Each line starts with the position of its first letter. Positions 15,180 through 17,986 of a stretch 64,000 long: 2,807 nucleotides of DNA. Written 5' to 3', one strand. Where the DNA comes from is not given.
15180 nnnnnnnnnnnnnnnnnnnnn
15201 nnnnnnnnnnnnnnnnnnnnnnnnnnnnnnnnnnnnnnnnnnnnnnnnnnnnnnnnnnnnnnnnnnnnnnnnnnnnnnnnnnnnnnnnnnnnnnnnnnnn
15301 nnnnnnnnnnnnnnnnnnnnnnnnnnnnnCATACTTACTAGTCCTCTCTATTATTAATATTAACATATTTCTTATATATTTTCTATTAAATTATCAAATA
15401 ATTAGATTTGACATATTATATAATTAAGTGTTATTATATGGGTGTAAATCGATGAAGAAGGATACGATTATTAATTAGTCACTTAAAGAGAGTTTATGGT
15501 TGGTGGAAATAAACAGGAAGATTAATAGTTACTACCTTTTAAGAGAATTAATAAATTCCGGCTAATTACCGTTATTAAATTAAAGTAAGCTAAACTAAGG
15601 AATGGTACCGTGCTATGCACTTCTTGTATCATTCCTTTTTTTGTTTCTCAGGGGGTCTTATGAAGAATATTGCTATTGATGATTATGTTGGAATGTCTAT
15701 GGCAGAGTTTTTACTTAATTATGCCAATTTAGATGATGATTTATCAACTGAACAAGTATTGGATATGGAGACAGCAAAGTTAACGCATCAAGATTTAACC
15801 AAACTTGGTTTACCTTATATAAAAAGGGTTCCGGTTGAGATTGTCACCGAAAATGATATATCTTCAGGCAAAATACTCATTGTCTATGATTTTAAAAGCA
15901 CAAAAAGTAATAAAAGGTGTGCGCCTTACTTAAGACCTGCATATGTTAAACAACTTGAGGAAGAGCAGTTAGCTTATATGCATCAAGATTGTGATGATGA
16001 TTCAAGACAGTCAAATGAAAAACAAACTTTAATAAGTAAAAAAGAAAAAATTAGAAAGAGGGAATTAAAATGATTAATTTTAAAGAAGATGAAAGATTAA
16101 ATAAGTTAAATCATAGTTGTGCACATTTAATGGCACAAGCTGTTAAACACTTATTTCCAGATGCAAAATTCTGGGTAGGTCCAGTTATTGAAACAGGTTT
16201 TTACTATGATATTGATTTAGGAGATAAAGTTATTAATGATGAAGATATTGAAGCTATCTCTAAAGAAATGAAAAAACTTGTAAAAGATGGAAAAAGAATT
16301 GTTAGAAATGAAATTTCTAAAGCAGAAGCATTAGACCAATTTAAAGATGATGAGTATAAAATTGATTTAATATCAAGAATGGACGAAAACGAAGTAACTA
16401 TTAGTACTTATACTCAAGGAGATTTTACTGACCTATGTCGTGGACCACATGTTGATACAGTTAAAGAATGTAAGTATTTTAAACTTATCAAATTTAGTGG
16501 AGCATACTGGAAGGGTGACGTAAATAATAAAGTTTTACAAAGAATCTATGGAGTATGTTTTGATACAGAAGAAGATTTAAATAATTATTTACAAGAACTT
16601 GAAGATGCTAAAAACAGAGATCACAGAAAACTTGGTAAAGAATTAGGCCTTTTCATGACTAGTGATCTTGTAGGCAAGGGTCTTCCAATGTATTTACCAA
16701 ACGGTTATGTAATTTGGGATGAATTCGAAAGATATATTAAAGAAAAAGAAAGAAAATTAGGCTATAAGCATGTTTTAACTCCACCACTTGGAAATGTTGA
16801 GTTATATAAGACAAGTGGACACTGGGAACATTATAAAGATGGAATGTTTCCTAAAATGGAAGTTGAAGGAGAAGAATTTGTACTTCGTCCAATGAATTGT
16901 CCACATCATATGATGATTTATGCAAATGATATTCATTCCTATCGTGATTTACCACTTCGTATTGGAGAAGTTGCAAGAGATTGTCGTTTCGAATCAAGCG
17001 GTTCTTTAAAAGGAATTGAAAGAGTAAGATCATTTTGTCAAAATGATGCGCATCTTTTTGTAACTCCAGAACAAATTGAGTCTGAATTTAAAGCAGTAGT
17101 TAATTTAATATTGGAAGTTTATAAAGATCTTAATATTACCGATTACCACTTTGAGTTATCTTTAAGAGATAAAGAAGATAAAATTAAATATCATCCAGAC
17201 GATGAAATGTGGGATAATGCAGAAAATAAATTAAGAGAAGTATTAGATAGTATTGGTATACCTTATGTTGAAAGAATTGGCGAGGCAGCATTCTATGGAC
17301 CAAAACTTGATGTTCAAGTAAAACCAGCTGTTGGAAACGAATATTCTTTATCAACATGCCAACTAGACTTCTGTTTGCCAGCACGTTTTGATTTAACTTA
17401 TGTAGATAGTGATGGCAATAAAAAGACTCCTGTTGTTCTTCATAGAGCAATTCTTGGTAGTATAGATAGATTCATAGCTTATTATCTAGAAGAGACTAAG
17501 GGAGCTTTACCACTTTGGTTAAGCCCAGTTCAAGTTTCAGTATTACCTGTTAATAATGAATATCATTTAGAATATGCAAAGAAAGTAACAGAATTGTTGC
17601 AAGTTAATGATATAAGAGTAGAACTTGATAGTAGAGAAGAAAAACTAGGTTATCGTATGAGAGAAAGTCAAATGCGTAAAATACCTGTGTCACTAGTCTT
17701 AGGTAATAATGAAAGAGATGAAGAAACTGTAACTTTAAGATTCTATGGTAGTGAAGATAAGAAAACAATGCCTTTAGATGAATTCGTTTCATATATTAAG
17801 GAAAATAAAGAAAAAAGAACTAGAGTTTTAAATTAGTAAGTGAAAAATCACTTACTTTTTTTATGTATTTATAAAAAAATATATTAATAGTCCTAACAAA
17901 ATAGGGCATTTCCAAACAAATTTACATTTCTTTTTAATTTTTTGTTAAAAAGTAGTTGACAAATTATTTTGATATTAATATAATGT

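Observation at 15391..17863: Thr T-box leader controls a bicistronic unit: a novel 137-aa ORF plus a thrS lacking the N-terminal TGS domain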

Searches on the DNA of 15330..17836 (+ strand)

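Call 4: search_rna_families(source=window, start=15330, end=15700, threshold=evalue, max_evalue=10, show_alignments=3)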
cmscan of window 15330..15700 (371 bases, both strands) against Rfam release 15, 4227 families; matches with E-value up to 10: 2.
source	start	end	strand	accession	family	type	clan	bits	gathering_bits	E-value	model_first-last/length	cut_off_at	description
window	15443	15627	+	RF00230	T-box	Cis-reg; leader;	-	66.1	93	2.4e-14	1-219/219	no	T-box leader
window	15594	15644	+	RF04343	Plastid-psbA-2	Cis-reg;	CL00153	16.2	55.8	2.5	1-60/60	no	Plastid-psbA-2 3UTR RNA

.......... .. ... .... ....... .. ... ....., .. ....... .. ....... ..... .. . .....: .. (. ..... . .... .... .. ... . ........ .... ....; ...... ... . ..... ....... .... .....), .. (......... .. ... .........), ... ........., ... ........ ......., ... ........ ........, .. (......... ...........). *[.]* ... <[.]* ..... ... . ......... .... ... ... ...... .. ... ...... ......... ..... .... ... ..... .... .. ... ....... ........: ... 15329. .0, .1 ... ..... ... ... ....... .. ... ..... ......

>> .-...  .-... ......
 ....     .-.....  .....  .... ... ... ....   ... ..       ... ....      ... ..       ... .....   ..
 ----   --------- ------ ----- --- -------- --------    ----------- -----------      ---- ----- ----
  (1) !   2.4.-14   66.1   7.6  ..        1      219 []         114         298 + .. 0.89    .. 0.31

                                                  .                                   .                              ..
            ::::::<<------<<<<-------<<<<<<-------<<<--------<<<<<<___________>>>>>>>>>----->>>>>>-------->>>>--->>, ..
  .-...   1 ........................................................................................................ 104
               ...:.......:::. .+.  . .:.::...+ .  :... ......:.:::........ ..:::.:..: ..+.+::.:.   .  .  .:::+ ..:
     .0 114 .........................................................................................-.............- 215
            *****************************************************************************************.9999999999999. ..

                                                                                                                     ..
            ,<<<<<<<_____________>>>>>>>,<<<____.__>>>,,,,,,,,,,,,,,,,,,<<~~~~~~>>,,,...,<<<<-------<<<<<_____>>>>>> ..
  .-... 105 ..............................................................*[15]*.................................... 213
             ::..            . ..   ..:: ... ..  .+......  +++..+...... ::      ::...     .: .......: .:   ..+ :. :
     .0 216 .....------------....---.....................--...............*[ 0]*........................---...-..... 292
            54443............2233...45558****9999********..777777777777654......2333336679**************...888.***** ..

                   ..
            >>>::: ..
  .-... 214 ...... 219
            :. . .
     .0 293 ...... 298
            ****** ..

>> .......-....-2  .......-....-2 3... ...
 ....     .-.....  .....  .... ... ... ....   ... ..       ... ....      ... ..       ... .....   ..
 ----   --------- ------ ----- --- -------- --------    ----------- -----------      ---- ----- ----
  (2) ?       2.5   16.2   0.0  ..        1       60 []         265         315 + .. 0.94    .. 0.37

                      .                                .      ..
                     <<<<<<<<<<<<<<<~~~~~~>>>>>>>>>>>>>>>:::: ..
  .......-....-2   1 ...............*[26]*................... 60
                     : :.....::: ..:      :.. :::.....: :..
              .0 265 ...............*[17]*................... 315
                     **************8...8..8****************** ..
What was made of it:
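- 15531..15533 (+): Specifier codon ACU (Thr), followed by the conserved purine A at 15534. Register comes from the Rfam alignment (call 4).
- On T-box leader (Rfam RF00230): 66.1 bits, E 2.4e-14, full-length match (call 4).
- Tried and rejected: An E-value scan recovered it (call 4).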

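Call 14: search_rna_families(source=L003, threshold=evalue, max_evalue=0.01, show_alignments=1)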
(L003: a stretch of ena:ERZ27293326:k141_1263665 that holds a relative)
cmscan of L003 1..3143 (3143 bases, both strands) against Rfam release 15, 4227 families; matches with E-value up to 0.01: 1.
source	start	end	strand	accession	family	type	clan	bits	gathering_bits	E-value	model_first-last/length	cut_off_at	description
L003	1380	1565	+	RF00230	T-box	Cis-reg; leader;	-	66.2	93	1.9e-13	1-219/219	no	T-box leader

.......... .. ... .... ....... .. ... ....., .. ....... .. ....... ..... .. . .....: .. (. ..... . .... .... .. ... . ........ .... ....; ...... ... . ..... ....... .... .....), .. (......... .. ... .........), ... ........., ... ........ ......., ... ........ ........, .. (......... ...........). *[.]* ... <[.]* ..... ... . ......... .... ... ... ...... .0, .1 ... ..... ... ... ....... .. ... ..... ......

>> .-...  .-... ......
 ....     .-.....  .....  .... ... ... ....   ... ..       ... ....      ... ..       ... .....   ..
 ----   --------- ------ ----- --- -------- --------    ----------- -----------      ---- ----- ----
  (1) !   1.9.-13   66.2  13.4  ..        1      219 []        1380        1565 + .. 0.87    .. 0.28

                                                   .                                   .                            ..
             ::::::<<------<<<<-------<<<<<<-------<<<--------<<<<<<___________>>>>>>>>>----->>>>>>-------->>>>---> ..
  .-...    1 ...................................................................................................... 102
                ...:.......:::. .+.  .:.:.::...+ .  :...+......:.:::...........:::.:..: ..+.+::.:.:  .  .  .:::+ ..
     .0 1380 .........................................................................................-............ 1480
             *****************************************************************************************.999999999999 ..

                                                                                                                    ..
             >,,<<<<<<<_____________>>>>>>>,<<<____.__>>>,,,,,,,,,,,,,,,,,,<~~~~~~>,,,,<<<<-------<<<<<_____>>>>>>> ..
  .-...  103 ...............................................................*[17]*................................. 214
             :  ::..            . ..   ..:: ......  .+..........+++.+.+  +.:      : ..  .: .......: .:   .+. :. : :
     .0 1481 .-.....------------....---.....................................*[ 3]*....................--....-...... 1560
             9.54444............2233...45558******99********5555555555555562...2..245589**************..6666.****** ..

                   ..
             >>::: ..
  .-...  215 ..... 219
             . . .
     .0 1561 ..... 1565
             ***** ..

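Call 42: search_rna_families(sources=[L004, L005, L025, L041, L046, L055, L077, L034, L051], threshold=evalue, max_evalue=0.001)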
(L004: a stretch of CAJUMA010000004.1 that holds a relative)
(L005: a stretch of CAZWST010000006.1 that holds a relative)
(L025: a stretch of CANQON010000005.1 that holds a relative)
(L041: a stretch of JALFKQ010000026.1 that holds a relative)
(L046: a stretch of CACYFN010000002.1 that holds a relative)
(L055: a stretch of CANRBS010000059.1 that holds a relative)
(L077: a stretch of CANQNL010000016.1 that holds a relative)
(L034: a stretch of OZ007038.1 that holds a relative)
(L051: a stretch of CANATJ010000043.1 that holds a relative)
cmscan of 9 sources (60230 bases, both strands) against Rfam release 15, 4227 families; matches with E-value up to 0.001: 7.
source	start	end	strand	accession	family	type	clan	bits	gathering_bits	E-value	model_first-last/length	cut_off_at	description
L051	2475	2661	+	RF00230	T-box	Cis-reg; leader;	-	82.8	93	1.9e-16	1-219/219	no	T-box leader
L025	2154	2338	+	RF00230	T-box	Cis-reg; leader;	-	80.5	93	7.3e-16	1-219/219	no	T-box leader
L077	2473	2655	+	RF00230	T-box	Cis-reg; leader;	-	79.2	93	1.6e-15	1-219/219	no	T-box leader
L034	2381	2571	+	RF00230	T-box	Cis-reg; leader;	-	76.9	93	6.2e-15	1-219/219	no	T-box leader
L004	1915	2099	+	RF00230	T-box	Cis-reg; leader;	-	64.1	93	1.3e-11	1-219/219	no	T-box leader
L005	1846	2031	+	RF00230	T-box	Cis-reg; leader;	-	53.5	93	6.6e-09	1-219/219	no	T-box leader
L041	2334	2509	+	RF00230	T-box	Cis-reg; leader;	-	48.4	93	1.4e-07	1-219/219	no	T-box leader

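Call 56: search_rna_families(sources=[L084, L085, L086, L087, L088, L089, L090, L091, L046, L055], threshold=evalue, max_evalue=0.01)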
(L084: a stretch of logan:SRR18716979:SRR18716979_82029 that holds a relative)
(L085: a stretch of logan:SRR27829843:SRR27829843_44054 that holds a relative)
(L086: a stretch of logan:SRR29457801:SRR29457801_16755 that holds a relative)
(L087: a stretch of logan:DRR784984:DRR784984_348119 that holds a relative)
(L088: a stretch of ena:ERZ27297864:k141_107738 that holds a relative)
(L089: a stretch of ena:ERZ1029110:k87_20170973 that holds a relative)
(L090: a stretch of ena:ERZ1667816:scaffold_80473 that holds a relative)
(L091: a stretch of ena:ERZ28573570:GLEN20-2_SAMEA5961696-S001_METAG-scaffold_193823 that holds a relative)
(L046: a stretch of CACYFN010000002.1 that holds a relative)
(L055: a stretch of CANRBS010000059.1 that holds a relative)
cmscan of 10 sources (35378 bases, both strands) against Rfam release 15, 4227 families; matches with E-value up to 0.01: 1.
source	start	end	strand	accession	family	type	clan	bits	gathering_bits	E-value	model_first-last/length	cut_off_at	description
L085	579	763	+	RF00230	T-box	Cis-reg; leader;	-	78.4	93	1.5e-15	1-219/219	no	T-box leader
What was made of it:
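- On T-box leader (Rfam RF00230): All ten related leaders tested score 48-83 bits (calls 14, 42, 56).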
